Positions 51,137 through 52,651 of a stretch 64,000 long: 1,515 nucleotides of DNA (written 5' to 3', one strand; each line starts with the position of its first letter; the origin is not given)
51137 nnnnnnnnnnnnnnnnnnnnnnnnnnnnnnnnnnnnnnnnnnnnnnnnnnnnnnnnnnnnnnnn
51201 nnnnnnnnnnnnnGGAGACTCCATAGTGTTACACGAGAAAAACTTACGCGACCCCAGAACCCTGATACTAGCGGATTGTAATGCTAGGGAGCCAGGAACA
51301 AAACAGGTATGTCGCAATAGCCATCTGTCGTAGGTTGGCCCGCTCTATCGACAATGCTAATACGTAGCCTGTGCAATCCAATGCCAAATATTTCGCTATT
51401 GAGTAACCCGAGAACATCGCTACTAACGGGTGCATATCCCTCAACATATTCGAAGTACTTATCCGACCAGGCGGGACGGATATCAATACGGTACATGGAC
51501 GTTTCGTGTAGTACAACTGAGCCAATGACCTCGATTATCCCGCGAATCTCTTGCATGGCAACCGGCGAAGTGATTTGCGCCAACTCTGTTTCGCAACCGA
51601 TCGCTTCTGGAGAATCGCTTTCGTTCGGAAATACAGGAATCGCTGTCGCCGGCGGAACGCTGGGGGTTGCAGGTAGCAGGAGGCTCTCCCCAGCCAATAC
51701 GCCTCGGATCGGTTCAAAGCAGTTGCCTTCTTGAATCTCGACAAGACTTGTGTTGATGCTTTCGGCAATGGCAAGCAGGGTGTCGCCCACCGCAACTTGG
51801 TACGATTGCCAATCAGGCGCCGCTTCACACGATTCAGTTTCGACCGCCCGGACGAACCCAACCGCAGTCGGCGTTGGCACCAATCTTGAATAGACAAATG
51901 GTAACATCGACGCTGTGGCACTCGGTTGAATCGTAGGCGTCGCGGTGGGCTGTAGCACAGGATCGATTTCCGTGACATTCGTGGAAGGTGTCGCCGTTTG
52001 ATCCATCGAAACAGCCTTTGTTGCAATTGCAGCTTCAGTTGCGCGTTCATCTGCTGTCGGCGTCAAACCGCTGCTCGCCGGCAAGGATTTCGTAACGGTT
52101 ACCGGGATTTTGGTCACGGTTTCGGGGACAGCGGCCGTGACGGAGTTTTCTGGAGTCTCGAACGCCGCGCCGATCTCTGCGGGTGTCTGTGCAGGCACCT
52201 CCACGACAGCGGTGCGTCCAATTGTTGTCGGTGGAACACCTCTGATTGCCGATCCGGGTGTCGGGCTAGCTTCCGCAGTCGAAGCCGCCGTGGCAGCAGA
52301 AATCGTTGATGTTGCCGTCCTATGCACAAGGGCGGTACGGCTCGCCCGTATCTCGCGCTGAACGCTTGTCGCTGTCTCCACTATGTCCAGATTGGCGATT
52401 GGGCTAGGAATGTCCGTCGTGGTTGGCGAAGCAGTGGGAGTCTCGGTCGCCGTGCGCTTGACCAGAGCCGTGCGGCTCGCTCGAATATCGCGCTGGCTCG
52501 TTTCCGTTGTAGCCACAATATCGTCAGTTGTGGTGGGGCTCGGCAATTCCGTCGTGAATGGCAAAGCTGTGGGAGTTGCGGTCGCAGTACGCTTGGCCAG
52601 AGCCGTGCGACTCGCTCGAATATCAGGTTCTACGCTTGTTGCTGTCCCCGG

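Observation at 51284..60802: Giant 3,172-aa membrane-anchored, LysM-terminated protein built from ~57 copies of an unrecognised 45-aa repeat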

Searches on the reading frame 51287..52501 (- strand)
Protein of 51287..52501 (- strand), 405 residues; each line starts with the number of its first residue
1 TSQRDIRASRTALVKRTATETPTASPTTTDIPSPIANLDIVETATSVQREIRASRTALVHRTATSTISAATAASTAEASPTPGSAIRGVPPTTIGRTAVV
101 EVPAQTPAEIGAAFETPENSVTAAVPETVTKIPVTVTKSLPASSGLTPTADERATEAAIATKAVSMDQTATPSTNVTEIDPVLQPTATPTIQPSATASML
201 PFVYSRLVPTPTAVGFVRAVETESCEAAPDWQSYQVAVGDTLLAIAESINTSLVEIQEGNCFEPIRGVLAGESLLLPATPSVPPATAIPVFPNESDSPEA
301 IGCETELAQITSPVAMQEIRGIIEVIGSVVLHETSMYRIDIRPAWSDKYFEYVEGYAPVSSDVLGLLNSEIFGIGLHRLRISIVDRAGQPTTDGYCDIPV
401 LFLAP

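Call 10: search_protein_families(library=pfam, proteins=[window:51287-52501:-], max_evalue=0.01)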
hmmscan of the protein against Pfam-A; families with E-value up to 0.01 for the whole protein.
window:51287-52501:- (405 aa): 0 families

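Call 12: search_protein_families(library=pfam, proteins=[window:51287-52306:-], max_evalue=10)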
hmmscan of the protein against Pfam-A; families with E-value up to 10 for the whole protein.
window:51287-52306:- (340 aa): 2 families
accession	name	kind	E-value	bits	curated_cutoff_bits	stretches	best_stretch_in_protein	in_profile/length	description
PF01476.26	LysM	-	0.02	15.2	20.9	1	169-198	1-30/43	LysM domain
PF12733.13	Cadherin-like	-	0.18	12.7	24.2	1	48-103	10-62/89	Cadherin-like beta sandwich domain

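Call 13: find_homologous_proteins(query=window:51287-52306:-)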
Query window:51287-52306:- (340 aa): 12 proteins with E <= 0.001 among 8000 candidates.
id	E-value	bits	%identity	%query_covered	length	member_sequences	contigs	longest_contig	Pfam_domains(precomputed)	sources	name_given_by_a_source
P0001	5.6e-189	646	90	96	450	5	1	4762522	-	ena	-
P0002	5.6e-178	609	86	96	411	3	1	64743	-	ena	-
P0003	9.3e-160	550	94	80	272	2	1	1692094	-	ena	-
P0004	1.2e-105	372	62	85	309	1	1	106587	-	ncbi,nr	ncbi:MAG: hypothetical protein OXG60_01905, partial [Chloroflexi bacterium]|nr:hypothetical protein 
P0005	8.1e-103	363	62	84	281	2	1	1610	-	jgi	-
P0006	1.4e-102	362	70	66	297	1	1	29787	-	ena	-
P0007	2.2e-74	269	57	66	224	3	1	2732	-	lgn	-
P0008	5.5e-71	258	47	82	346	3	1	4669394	-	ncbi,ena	-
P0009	3.6e-58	216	45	61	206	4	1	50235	-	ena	-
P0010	7.0e-56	208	49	56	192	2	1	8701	-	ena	-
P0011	2.7e-11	62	30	53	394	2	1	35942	PF01476.27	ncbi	-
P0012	3.3e-9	55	29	95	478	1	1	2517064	PF01476.27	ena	-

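Call 15: find_encoding_contigs(protein=P0001, flank=10000, max_places=3)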
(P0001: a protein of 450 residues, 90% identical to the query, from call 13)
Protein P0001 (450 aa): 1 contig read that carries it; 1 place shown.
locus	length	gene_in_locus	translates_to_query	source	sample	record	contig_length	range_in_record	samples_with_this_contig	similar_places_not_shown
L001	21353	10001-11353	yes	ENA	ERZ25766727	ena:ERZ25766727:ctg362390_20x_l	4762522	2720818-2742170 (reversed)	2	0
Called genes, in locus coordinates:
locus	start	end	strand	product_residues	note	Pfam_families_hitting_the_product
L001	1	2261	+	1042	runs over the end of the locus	PF02518:HATPase_c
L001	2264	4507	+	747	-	-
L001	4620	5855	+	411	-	-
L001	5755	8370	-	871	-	-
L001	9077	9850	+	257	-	-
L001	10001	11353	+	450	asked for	-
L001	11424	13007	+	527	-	PF03816:LytR_cpsA_psr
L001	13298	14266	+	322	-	PF00586:AIRS, PF02769:AIRS_C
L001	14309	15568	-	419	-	PF01212:Beta_elim_lyase (weak), PF00155:Aminotran_1_2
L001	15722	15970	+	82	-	-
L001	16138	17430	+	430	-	PF00368:HMG-CoA_red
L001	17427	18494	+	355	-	PF08540:HMG_CoA_synt_C (weak), PF08541:ACP_syn_III_C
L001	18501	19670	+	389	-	PF00108:Thiolase_N, PF22691:Thiolase_C_1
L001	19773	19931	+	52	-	-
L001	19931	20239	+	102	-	PF01796:OB_ChsH2_C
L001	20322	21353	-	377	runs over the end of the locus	PF00005:ABC_tran, PF17912:OB_MalK, PF08402:TOBE_2 (weak)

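Call 16: find_encoding_contigs(protein=P0008, flank=10000, max_places=3)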
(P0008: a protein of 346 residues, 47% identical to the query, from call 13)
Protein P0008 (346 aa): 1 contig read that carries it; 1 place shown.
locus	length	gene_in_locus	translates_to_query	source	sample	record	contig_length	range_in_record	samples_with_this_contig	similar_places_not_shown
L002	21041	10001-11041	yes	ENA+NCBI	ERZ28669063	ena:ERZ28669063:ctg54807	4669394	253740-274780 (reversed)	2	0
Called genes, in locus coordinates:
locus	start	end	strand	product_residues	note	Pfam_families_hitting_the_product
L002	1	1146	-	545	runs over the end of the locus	PF13354:Beta-lactamase2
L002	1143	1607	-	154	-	PF00293:NUDIX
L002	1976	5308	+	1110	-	PF02518:HATPase_c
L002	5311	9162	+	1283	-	-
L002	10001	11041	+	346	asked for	-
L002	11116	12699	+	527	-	PF03816:LytR_cpsA_psr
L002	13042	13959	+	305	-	PF00586:AIRS, PF02769:AIRS_C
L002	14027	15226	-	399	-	PF01212:Beta_elim_lyase (weak), PF00155:Aminotran_1_2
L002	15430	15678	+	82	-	-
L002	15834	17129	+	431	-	PF00368:HMG-CoA_red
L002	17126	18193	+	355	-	PF08541:ACP_syn_III_C, PF08540:HMG_CoA_synt_C (weak)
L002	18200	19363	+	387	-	PF00108:Thiolase_N, PF22691:Thiolase_C_1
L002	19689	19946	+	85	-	PF01796:OB_ChsH2_C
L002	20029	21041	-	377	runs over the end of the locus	PF00005:ABC_tran, PF17912:OB_MalK, PF08402:TOBE_2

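Call 22: find_encoding_contigs(protein=P0003, flank=10000, max_places=3)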
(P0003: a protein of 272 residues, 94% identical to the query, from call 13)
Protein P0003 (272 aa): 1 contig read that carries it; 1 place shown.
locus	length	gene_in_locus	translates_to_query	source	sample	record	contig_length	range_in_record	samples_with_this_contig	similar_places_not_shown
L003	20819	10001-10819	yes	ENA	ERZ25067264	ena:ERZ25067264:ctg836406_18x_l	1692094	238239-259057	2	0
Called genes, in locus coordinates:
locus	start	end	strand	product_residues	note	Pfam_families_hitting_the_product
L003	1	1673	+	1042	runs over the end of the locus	PF02518:HATPase_c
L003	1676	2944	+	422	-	-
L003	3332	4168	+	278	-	-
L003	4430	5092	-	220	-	-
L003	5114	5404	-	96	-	-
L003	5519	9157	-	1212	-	-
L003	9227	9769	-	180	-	-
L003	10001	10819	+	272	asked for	-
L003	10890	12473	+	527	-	PF03816:LytR_cpsA_psr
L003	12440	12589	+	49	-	-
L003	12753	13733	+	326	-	PF00586:AIRS, PF02769:AIRS_C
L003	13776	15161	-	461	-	PF01212:Beta_elim_lyase (weak), PF00155:Aminotran_1_2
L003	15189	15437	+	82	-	-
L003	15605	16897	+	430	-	PF00368:HMG-CoA_red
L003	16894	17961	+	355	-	PF08540:HMG_CoA_synt_C (weak), PF08541:ACP_syn_III_C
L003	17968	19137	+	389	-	PF00108:Thiolase_N, PF22691:Thiolase_C_1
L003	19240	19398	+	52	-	-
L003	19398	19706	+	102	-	PF01796:OB_ChsH2_C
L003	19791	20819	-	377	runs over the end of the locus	PF00005:ABC_tran, PF17912:OB_MalK, PF08402:TOBE_2 (weak)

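Call 23: find_encoding_contigs(protein=P0002, flank=10000, max_places=3)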
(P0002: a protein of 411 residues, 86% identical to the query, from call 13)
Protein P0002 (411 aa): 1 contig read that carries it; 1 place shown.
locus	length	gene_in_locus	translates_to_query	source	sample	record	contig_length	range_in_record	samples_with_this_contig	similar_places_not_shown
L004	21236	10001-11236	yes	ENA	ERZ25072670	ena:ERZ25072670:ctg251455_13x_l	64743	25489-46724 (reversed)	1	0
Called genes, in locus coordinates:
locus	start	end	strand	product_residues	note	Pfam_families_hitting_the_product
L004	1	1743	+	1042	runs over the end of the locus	PF02518:HATPase_c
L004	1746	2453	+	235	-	-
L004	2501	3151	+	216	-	-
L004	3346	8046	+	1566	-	-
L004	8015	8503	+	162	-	-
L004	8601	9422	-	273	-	-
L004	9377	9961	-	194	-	-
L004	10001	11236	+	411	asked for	-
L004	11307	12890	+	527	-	PF03816:LytR_cpsA_psr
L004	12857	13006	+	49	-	-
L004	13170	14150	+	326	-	PF00586:AIRS, PF02769:AIRS_C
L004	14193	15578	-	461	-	PF01212:Beta_elim_lyase (weak), PF00155:Aminotran_1_2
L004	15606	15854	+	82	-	-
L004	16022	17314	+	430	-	PF00368:HMG-CoA_red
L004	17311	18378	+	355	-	PF08540:HMG_CoA_synt_C (weak), PF08541:ACP_syn_III_C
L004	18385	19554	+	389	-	PF00108:Thiolase_N, PF22691:Thiolase_C_1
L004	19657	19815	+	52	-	-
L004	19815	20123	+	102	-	PF01796:OB_ChsH2_C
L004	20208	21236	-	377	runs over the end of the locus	PF00005:ABC_tran, PF17912:OB_MalK, PF08402:TOBE_2 (weak)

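Call 49: find_encoding_contigs(protein=P0011, flank=6000, max_places=3)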
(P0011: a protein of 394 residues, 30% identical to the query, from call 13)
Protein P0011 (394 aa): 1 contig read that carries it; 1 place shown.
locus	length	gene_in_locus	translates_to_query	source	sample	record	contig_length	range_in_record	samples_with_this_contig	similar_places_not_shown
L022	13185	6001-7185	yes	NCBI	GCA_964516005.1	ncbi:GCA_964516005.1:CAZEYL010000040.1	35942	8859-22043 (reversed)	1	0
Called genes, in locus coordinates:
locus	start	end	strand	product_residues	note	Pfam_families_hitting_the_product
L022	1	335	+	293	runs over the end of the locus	PF05401:NodS (weak), PF02353:CMAS (weak), PF13489:Methyltransf_23, PF05175:MTS, PF08241:Methyltransf_11, PF08242:Methyltransf_12, PF13649:Methyltransf_25, PF13847:Methyltransf_31, +1 more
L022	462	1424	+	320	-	PF01073:3Beta_HSD (weak), PF01370:Epimerase, PF02719:Polysacc_synt_2 (weak), PF04321:RmlD_sub_bind (weak), PF16363:GDP_Man_Dehyd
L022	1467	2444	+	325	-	PF01370:Epimerase, PF04321:RmlD_sub_bind, PF05368:NmrA (weak), PF16363:GDP_Man_Dehyd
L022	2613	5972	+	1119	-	PF00512:HisKA, PF02518:HATPase_c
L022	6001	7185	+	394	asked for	PF01476:LysM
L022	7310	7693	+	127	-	-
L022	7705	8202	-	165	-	PF16702:DUF5063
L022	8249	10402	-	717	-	PF02366:PMT, PF13231:PMT_2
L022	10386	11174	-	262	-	PF00795:CN_hydrolase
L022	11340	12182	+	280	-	PF05096:Glu_cyclase_2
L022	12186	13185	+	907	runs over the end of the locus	-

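Call 50: find_encoding_contigs(protein=P0012, flank=6000, max_places=3)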
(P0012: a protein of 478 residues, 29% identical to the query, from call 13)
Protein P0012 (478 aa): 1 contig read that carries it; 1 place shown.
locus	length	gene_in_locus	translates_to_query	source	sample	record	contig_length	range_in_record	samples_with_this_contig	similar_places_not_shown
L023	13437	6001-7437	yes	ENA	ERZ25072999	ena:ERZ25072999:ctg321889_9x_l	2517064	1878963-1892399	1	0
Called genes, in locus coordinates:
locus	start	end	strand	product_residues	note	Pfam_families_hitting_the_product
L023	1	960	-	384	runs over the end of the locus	-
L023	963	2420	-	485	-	PF03062:MBOAT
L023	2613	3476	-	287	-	PF01678:DAP_epimerase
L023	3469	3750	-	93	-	-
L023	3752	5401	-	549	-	PF13354:Beta-lactamase2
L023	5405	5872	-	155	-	PF00293:NUDIX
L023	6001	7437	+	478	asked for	PF01476:LysM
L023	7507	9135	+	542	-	PF03816:LytR_cpsA_psr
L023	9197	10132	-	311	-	PF12911:OppC_N (weak), PF00528:BPD_transp_1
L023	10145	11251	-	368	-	PF19300:BPD_transp_1_N (weak), PF00528:BPD_transp_1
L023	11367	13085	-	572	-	PF00496:SBP_bac_5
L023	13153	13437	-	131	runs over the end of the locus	-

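Call 80: search_protein_families(library=ncbifam, proteins=[window:51287-52306:-], max_evalue=0.01)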
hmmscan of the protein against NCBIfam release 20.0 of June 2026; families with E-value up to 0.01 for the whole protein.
window:51287-52306:- (340 aa): 1 family
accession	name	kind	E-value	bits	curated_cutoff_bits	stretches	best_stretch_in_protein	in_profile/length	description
NF050804.1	CellDivDipMCaul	equivalog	0.0016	17.3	900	1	63-207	30-174/634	cell division endopeptidase DipM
